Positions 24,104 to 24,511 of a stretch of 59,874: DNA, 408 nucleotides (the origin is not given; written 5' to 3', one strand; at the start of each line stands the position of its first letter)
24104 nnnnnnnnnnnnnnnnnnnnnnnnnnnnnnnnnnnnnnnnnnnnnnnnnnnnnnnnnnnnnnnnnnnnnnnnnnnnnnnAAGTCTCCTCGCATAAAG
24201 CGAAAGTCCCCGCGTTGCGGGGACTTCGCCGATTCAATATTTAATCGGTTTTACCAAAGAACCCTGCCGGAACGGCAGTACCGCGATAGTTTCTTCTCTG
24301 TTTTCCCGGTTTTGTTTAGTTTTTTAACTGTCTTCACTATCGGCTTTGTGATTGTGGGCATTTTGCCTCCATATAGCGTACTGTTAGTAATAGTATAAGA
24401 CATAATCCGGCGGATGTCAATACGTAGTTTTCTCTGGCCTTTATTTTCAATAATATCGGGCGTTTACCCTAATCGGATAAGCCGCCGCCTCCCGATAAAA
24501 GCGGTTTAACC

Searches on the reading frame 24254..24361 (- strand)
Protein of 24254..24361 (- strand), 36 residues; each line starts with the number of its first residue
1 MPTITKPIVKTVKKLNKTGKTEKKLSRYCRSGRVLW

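Call 60: search_protein_representatives(alignment_id=A3)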
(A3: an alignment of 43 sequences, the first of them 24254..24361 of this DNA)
Query: 43 sequences, 36 profile positions. Proteins with E-value up to 0.001 (for the whole library): 4; up to 1e-10: 4; up to 1e-30: 0. The best 4 are listed.
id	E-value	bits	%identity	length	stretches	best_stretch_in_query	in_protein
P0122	6.8e-15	71.0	-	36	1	1-36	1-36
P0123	7.5e-13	64.5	-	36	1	1-36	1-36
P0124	9.7e-12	60.9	-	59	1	7-36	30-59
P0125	9.5e-11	57.7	-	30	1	10-36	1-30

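Call 65: search_protein_families(library=ncbifam, proteins=[window:24254-24361:-], max_evalue=10)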
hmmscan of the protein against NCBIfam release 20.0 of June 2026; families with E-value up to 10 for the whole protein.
window:24254-24361:- (36 aa): 0 families

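Call 66: search_protein_families(library=pfam, proteins=[window:24254-24361:-], max_evalue=10)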
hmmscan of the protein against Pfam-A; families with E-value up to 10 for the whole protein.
window:24254-24361:- (36 aa): 0 families
